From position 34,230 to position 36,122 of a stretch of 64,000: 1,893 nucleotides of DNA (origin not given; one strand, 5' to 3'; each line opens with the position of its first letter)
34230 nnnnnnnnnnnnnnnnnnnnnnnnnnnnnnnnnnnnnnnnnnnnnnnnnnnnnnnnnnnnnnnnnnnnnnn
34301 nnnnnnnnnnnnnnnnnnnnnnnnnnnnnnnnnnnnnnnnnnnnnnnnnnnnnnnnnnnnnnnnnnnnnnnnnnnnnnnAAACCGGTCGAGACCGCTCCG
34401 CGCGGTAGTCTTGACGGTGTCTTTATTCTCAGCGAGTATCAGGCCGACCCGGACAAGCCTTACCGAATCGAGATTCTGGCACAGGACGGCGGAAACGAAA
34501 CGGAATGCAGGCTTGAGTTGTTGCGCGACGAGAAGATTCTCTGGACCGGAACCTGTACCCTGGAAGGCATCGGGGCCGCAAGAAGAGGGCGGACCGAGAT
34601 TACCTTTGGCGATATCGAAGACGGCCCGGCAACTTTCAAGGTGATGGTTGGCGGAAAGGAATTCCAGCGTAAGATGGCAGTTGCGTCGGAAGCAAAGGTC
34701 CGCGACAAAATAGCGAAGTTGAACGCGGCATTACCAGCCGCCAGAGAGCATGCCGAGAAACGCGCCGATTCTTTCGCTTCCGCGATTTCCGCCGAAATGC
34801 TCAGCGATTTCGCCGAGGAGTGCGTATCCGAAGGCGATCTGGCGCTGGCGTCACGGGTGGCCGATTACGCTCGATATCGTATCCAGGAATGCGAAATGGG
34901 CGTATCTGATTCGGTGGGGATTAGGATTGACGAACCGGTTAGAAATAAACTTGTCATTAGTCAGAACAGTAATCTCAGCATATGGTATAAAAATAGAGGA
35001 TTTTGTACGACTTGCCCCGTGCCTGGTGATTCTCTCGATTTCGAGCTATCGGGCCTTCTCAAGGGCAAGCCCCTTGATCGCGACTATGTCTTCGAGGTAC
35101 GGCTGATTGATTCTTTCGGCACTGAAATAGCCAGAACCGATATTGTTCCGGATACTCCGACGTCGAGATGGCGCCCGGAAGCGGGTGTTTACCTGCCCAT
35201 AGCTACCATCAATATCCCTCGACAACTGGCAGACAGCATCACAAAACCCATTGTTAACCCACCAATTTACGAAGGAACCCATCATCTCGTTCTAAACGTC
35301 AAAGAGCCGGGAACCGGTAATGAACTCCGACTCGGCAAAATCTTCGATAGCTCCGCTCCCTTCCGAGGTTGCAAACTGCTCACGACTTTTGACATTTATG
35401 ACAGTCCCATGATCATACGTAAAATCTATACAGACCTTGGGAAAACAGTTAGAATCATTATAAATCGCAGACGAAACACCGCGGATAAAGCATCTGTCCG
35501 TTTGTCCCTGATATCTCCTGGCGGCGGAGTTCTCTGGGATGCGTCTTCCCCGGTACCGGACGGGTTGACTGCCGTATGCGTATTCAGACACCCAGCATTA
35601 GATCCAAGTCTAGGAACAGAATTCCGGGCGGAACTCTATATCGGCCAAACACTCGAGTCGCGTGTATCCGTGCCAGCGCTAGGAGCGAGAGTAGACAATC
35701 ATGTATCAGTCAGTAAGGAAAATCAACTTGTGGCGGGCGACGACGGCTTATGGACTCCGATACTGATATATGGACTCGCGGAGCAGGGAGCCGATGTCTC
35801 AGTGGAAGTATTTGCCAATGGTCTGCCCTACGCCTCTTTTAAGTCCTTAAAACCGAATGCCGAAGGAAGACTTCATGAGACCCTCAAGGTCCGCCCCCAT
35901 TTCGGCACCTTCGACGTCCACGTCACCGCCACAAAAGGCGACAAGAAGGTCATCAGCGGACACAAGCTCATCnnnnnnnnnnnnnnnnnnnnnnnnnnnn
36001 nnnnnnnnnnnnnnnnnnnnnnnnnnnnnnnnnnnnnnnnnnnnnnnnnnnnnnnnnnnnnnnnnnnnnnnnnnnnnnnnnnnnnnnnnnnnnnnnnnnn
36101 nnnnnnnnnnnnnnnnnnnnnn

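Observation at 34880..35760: In-frame low-GC segment inside the giant beta-propeller/glycoside-hydrolase gene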

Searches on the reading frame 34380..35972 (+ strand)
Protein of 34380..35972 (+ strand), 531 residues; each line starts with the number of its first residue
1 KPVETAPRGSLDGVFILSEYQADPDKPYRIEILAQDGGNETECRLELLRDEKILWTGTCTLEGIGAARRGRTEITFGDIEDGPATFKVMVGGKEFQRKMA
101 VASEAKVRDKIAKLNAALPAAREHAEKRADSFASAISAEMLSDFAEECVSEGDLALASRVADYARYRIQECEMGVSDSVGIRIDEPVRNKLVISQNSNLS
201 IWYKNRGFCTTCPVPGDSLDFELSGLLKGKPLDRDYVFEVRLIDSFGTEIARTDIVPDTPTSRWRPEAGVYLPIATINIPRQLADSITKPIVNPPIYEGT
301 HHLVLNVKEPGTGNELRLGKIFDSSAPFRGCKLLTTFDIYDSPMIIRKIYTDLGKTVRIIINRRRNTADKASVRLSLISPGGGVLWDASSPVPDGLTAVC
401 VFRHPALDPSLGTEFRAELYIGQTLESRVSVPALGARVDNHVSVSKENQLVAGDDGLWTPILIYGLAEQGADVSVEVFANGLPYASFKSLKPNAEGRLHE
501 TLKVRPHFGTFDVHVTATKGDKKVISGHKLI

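Call 12: search_protein_families(library=pfam, proteins=[window:34380-35972:+], max_evalue=1)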
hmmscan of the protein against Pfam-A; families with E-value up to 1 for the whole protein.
window:34380-35972:+ (531 aa): 0 families

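Call 19: search_protein_representatives(protein=window:34380-35972:+)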
Query: 531 residues. Proteins with E-value up to 0.001 (for the whole library): 13; up to 1e-10: 2; up to 1e-30: 1. The best 13 are listed.
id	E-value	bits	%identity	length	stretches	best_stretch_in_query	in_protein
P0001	0.0e+00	1201.3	100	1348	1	1-531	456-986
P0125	1.8e-12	63.5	32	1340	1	273-522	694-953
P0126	1.5e-10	57.1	25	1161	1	217-514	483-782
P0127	3.9e-09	52.5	31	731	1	215-345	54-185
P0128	3.0e-08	49.5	30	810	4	214-373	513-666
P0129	4.9e-08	48.8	29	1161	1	182-352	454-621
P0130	5.6e-08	48.6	31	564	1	45-318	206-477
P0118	7.1e-08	48.3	33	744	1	198-311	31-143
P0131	5.2e-07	45.5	30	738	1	230-384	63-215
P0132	2.0e-06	43.6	28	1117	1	232-521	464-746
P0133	1.6e-05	40.5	38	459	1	208-290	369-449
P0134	4.8e-05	39.0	33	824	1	213-310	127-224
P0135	3.1e-04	36.3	30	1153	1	213-346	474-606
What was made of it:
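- The best non-self hit to the segment is 32% identical (call 19).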

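Call 26: find_encoding_contigs(protein=P0125, flank=8000, max_places=3)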
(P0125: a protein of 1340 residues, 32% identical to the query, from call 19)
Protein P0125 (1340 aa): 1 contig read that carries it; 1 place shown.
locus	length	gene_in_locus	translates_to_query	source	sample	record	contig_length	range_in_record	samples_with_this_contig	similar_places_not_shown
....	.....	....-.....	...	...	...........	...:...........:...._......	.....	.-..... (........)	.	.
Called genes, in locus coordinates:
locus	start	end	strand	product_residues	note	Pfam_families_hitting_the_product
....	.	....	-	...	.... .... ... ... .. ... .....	-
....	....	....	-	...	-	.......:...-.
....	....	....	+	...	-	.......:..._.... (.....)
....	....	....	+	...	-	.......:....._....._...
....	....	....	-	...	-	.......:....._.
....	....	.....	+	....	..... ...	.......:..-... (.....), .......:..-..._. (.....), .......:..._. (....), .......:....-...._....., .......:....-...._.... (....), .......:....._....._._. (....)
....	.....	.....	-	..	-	-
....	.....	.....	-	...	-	-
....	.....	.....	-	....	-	?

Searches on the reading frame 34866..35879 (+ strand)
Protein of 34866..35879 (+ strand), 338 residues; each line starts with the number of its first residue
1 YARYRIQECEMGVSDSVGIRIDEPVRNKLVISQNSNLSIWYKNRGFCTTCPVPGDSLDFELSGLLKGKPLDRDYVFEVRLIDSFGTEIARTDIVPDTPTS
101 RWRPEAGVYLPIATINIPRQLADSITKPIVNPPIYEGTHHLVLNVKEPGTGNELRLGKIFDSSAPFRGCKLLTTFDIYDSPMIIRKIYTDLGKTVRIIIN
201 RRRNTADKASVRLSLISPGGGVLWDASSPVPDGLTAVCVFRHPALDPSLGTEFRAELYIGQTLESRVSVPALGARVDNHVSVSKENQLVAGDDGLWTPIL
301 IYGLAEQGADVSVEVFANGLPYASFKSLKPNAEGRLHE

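Call 63: search_dna_similar(query=window:34866-35879:+, collection=plasmids, mode=protein, max_evalue=0.001, max_rows=5)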
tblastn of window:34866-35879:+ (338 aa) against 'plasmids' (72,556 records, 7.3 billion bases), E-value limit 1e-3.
No match.

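Call 64: search_dna_similar(query=window:34866-35879:+, collection=phages, mode=protein, max_evalue=0.001, max_rows=5)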
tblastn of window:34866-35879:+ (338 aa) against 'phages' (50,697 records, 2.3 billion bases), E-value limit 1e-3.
No match.
